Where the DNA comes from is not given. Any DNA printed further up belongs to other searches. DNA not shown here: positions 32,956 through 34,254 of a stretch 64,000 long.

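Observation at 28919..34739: Six-gene, translationally coupled diacetamido-sugar glycan operon (wbpD-wbpB-wbpE-like, GT4, degT, pglC-like) without WbpA or an O-antigen polymerase in view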

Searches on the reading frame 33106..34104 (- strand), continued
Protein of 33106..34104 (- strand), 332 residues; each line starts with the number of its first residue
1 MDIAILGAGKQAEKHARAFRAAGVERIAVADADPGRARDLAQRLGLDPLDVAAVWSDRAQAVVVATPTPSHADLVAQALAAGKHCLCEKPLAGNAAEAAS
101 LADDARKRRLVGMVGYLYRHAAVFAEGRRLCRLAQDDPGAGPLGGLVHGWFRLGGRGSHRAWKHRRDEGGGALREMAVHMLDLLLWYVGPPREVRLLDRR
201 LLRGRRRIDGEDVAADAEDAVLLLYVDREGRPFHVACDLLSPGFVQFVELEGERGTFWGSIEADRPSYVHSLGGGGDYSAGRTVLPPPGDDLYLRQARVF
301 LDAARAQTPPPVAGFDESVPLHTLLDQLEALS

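Call 49: search_protein_families(library=pfam, proteins=[L016:45-1067:+, L016:1071-2117:+, L016:3682-5604:+, L016:5605-6786:+, L016:9481-10980:+, L016:10940-11779:+, L016:11782-12792:+, L016:12853-14232:+, L016:14225-15649:+, L016:16600-17760:+], max_evalue=0.00001)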
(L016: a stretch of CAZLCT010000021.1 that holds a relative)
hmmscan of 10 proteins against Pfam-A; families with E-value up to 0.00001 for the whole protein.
L016:45-1067:+ (340 aa): 6 families
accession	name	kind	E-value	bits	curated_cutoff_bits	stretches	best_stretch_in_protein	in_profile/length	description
PF01370.27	Epimerase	-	1.1e-55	189.2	20.9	1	5-266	1-239/240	NAD dependent epimerase/dehydratase family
PF16363.11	GDP_Man_Dehyd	-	3.5e-52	178.4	27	1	6-333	1-331/332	GDP-mannose 4,6 dehydratase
PF02719.21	Polysacc_synt_2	-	2.7e-22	79.8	20.2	1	5-305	1-268/293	Polysaccharide biosynthesis protein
PF01073.25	3Beta_HSD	-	5.8e-22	78.5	22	1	7-251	2-230/280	3-beta hydroxysteroid dehydrogenase/isomerase family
PF04321.23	RmlD_sub_bind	-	1.6e-16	60.7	27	1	4-289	2-235/287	RmlD substrate binding domain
PF07993.18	NAD_binding_4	-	2.4e-10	40.4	20.1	1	7-166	1-157/258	Male sterility protein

L016:1071-2117:+ (348 aa): 1 family
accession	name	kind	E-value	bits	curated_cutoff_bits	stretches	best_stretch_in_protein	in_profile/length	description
PF00535.33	Glycos_transf_2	-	6.1e-26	91.8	23.3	1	127-285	2-164/168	Glycosyl transferase family 2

L016:3682-5604:+ (640 aa): 1 family
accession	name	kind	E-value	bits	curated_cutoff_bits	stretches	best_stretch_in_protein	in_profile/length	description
PF13231.12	PMT_2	-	5.3e-13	49.9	26.1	1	61-217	3-159/160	Dolichyl-phosphate-mannose-protein mannosyltransferase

L016:5605-6786:+ (393 aa): 5 families
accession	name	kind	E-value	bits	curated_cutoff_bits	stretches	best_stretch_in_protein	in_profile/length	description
PF00515.34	TPR_1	-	4.9e-09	36.1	27.8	1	193-225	1-33/34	Tetratricopeptide repeat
PF07719.23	TPR_2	-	8.2e-09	35.4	27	0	193-226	1-34/34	Tetratricopeptide repeat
PF14559.12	TPR_19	-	7.9e-08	33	25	0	176-214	8-46/68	Tetratricopeptide repeat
PF13428.12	TPR_14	-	4.5e-06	27.3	23.5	0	194-235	2-43/44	Tetratricopeptide repeat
PF13181.12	TPR_8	-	6.4e-06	26.4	25.7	0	193-216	1-24/34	Tetratricopeptide repeat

L016:9481-10980:+ (499 aa): 1 family
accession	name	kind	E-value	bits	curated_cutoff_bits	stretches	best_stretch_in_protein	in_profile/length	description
PF01943.22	Polysacc_synt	-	9.1e-18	65.1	28.2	1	6-279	2-273/274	Polysaccharide biosynthesis protein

L016:10940-11779:+ (279 aa): 6 families
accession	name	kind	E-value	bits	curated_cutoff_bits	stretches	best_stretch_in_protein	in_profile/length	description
PF08241.18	Methyltransf_11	-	1.2e-15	58.4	21.2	1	59-152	2-95/95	Methyltransferase domain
PF13649.12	Methyltransf_25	-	5.9e-14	53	27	1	59-148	3-97/97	Methyltransferase domain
PF13847.12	Methyltransf_31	-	1.1e-09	38.5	27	1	52-156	2-113/145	Methyltransferase domain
PF01209.24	Ubie_methyltran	-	2.6e-07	30.7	20.1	1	35-156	30-155/233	ubiE/COQ5 methyltransferase family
PF05148.21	Methyltransf_8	-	2.1e-06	28.2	27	1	41-161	60-165/219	Hypothetical methyltransferase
PF08242.18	Methyltransf_12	-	3.4e-06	28.1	30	1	59-149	2-97/98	Methyltransferase domain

L016:11782-12792:+ (336 aa): 1 family
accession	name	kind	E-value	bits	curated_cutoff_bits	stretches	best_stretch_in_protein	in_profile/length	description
PF13480.13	Acetyltransf_6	-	2.3e-09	38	22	1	168-290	4-136/143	Acetyltransferase (GNAT) domain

L016:12853-14232:+ (459 aa): 1 family
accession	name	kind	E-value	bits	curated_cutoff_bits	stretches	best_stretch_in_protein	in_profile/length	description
PF04932.20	Wzy_C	-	2.4e-12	47.3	31.7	1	233-386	3-149/149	O-Antigen ligase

L016:14225-15649:+ (474 aa): 0 families

L016:16600-17760:+ (386 aa): 3 families
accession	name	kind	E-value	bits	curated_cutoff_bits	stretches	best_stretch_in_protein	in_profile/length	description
PF13692.12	Glyco_trans_1_4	-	1.8e-18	67.6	27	1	203-346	3-139/142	Glycosyl transferases group 1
PF00534.26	Glycos_transf_1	-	3.2e-16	59.8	26.4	1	195-362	9-171/172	Glycosyl transferases group 1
PF13524.12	Glyco_trans_1_2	-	2.4e-08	34.5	25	1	233-366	16-131/144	Glycosyl transferase-like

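Call 50: search_protein_families(library=pfam, proteins=[L013:2204-3508:+, L013:5958-7292:+, L013:7439-8125:+, L013:8129-9295:+, L013:13266-15179:+, L013:15211-17151:+, L013:17794-18723:+, L013:18731-20038:+, L013:3505-4998:-, L013:898-2226:-], max_evalue=0.00001)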
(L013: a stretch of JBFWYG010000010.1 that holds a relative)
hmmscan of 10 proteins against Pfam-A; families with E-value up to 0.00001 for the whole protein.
L013:2204-3508:+ (434 aa): 3 families
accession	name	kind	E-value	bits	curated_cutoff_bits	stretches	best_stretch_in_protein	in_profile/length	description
PF03721.20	UDPG_MGDP_dh_N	-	2.3e-67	226.7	27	1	1-184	1-187/187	UDP-glucose/GDP-mannose dehydrogenase family, NAD binding domain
PF00984.24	UDPG_MGDP_dh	-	1e-39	134.9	25.4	1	201-293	1-93/94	UDP-glucose/GDP-mannose dehydrogenase family, central domain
PF03720.21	UDPG_MGDP_dh_C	-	2.8e-32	111.6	30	1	317-418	1-102/103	UDP-glucose/GDP-mannose dehydrogenase family, UDP binding domain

L013:5958-7292:+ (444 aa): 6 families
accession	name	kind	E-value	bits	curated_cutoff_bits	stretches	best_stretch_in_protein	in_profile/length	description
PF16363.11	GDP_Man_Dehyd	-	2.9e-82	277.2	27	1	93-413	1-331/332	GDP-mannose 4,6 dehydratase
PF01370.27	Epimerase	-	3.8e-66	223.4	20.9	1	92-339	1-240/240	NAD dependent epimerase/dehydratase family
PF04321.23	RmlD_sub_bind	-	1.2e-14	54.5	27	1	91-262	2-140/287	RmlD substrate binding domain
PF01073.25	3Beta_HSD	-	4e-13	49.5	22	1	93-318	1-220/280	3-beta hydroxysteroid dehydrogenase/isomerase family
PF02719.21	Polysacc_synt_2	-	4.8e-12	46.1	20.2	1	92-200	1-115/293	Polysaccharide biosynthesis protein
PF07993.18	NAD_binding_4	-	3.6e-10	39.9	20.1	0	164-276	90-206/258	Male sterility protein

L013:7439-8125:+ (228 aa): 1 family
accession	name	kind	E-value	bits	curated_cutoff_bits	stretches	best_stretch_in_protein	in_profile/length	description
PF13412.12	HTH_24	-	2.5e-08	33.8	21.9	1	31-74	5-48/48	Winged helix-turn-helix DNA-binding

L013:8129-9295:+ (388 aa): 4 families
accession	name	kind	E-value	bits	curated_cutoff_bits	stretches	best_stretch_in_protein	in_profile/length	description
PF13692.12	Glyco_trans_1_4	-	3.9e-20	73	27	1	207-352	3-142/142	Glycosyl transferases group 1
PF13439.12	Glyco_transf_4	-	1.3e-16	61.5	28.5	1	19-185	6-169/170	Glycosyltransferase Family 4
PF13579.12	Glyco_trans_4_4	-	2.3e-15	57.7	29.7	1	18-180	4-157/158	Glycosyl transferase 4-like domain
PF00534.26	Glycos_transf_1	-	5.8e-14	52.4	26.4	1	202-364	12-170/172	Glycosyl transferases group 1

L013:13266-15179:+ (637 aa): 0 families

L013:15211-17151:+ (646 aa): 2 families
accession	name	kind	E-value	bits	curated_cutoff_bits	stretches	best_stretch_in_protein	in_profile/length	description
PF13522.11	GATase_6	-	5.5e-13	49.5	27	1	78-209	5-130/130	Glutamine amidotransferase domain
PF13537.11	GATase_7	-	7.1e-12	45.9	25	1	90-213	2-121/123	Glutamine amidotransferase domain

L013:17794-18723:+ (309 aa): 4 families
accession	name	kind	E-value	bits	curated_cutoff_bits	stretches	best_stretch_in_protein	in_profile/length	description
PF13489.12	Methyltransf_23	-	2.8e-22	79.6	27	1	79-255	1-163/164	Methyltransferase domain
PF08242.18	Methyltransf_12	-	3.4e-15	57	30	1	107-204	1-98/98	Methyltransferase domain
PF08241.18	Methyltransf_11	-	3.8e-13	50.3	21.2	1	107-206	1-95/95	Methyltransferase domain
PF13649.12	Methyltransf_25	-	1.6e-09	38.7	27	1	107-202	2-97/97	Methyltransferase domain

L013:18731-20038:+ (435 aa): 1 family
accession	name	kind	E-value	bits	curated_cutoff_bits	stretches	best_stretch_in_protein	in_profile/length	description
PF13440.11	Polysacc_synt_3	-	5.1e-10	39.5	23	1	163-349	110-292/293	Polysaccharide biosynthesis protein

L013:3505-4998:- (497 aa): 0 families

L013:898-2226:- (442 aa): 0 families
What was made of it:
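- A uronic-acid substrate therefore remains possible for the clade (call 50). Locus L013 has a UDPG_MGDP_dh gene and an AsnB-like amidotransferase near the trio (call 50).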

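Call 54: predict_structure(alignment_id=A1)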
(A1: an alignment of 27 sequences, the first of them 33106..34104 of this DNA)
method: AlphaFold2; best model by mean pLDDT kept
length: 332 residues; sequences in the alignment: 27
mean_pLDDT: 94.8   pTM: 0.91
mean pLDDT of the five models: 94.8, 94.5, 94.5, 94.0, 93.9
residues with pLDDT >= 90: 292; 70-90: 36; 50-70: 4; < 50: 0
segments of 3 or more residues with pLDDT < 50: none
pLDDT, mean of each block of 10 residues (from residue 1): 96 97 98 97 98 97 91 97 96 97 98 96 96 94 97 85 89 95 97 97 89 93 98 97 94 98 93 93 86 96 97 96 95 83
secondary structure, 60 per line:
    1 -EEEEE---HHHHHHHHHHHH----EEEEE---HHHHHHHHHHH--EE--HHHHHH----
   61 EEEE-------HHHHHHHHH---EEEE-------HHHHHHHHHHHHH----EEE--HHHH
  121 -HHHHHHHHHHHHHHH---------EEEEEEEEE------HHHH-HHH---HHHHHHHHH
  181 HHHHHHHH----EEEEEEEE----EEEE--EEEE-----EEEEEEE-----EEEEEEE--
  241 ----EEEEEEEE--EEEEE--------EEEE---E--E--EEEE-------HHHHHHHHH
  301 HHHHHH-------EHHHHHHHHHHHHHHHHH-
elements in order: E2-6 H10-21 E26-30 H34-44 H51-56 E61-64 H72-80 E84-87 H95-107 E112-114 H117-120 H122-136 E146-154 H161-164 H172-188 E193-200 E205-208 E211-214 E220-226 E232-238 E245-252 E255-259 E268-271 E281-284 H292-306 H315-331
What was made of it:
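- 33106..34104 (-): Gfo/Idh/MocA NAD-dependent sugar oxidoreductase, 332 aa. Proposed to generate the keto group for transamination. It belongs to a small clade distinct from WbpB/WlbA and GnnA. AlphaFold model with pLDDT 94.8 (call 54).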

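Call 56: fold_search(model_id=the predicted structure, library=pdb)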
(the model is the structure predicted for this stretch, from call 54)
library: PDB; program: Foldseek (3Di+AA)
matches with E <= 10: 1960; with E <= 0.001: 522
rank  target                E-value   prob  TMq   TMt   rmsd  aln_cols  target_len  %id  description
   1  5yab_A                2.1e-24  1.00  0.84  0.77   3.6       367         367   20  Crystal structure of scyllo-inositol dehydrogenase with L-glucose dehydrogenase activity (released 2018-05-23)
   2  5yap_B                3.4e-24  1.00  0.83  0.76   3.7       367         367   20  Crystal structure of scyllo-inositol dehydrogenase with L-glucose dehydrogenase activity complexed with L-glucono-1,5- (released 2018-05-23)
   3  5yab_C                1.4e-23  1.00  0.83  0.76   3.8       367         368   20  Crystal structure of scyllo-inositol dehydrogenase with L-glucose dehydrogenase activity (released 2018-05-23)
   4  6ktj_A                2.1e-23  1.00  0.84  0.77   3.8       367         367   20  Crystal structure of scyllo-inositol dehydrogenase R178A mutant, apo-form, from Paracoccus laeviglucosivorans (released 2019-12-25)
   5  5ya8_A                3.3e-23  1.00  0.84  0.77   3.5       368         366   20  Crystal structure of scyllo-inositol dehydrogenase with L-glucose dehydrogenase activity complexed with myo-inositol (released 2018-05-23)
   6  6ktj_C                4.0e-23  1.00  0.83  0.76   3.9       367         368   20  Crystal structure of scyllo-inositol dehydrogenase R178A mutant, apo-form, from Paracoccus laeviglucosivorans (released 2019-12-25)
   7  5yap_D                4.0e-23  1.00  0.83  0.77   3.7       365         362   20  Crystal structure of scyllo-inositol dehydrogenase with L-glucose dehydrogenase activity complexed with L-glucono-1,5- (released 2018-05-23)
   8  5ya8_D                6.0e-23  1.00  0.84  0.77   3.7       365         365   20  Crystal structure of scyllo-inositol dehydrogenase with L-glucose dehydrogenase activity complexed with myo-inositol (released 2018-05-23)
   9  6ktj_B                9.6e-23  1.00  0.82  0.75   4.0       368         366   20  Crystal structure of scyllo-inositol dehydrogenase R178A mutant, apo-form, from Paracoccus laeviglucosivorans (released 2019-12-25)
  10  4fb5_A                2.1e-22  1.00  0.82  0.75   4.0       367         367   23  Crystal structure of a probable oxidoreduxtase protein (released 2012-08-15)
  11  6nor_A                2.8e-22  1.00  0.78  0.75   7.8       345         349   25  Crystal structure of GenD2 from gentamicin A biosynthesis in complex with NAD (released 2019-05-15)
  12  6nor_C                3.9e-22  1.00  0.78  0.76   7.8       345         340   25  Crystal structure of GenD2 from gentamicin A biosynthesis in complex with NAD (released 2019-05-15)
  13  6a3j_C                4.4e-22  1.00  0.84  0.75   3.6       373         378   20  Levoglucosan dehydrogenase, complex with NADH and L-sorbose (released 2018-09-26)
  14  6a3j_A                6.0e-22  1.00  0.84  0.76   3.5       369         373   20  Levoglucosan dehydrogenase, complex with NADH and L-sorbose (released 2018-09-26)
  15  6a3g_B                1.1e-21  1.00  0.85  0.76   3.6       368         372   20  Levoglucosan dehydrogenase, complex with NADH (released 2018-09-26)
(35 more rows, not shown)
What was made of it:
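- It is a good structural match to the model, with TM 0.80-0.88 (call 56).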

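Call 61: search_protein_representatives(alignment_id=A1)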
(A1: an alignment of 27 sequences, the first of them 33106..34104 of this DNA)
Query: 27 sequences, 340 profile positions. Proteins with E-value up to 0.001 (for the whole library): 129885; up to 1e-10: 63142; up to 1e-30: 986. The best 150 are listed.
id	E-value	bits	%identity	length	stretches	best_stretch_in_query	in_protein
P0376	3.7e-143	493.3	-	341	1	4-335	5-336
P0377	4.9e-138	476.4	-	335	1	2-338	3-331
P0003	1.7e-128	445.1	-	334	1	6-336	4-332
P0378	1.6e-127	441.9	-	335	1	1-335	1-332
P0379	2.1e-125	434.9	-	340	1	2-338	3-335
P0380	4.8e-124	430.4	-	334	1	4-338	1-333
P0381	5.8e-121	420.3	-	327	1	4-335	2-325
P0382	1.1e-120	419.4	-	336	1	4-336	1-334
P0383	1.9e-119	415.3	-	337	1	2-335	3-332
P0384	2.1e-119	415.2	-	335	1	4-335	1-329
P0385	3.0e-118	411.4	-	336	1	1-333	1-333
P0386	3.5e-118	411.1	-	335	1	4-334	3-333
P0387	1.2e-117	409.4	-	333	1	4-336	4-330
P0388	1.3e-117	409.2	-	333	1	4-338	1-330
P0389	1.4e-117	409.2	-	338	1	3-336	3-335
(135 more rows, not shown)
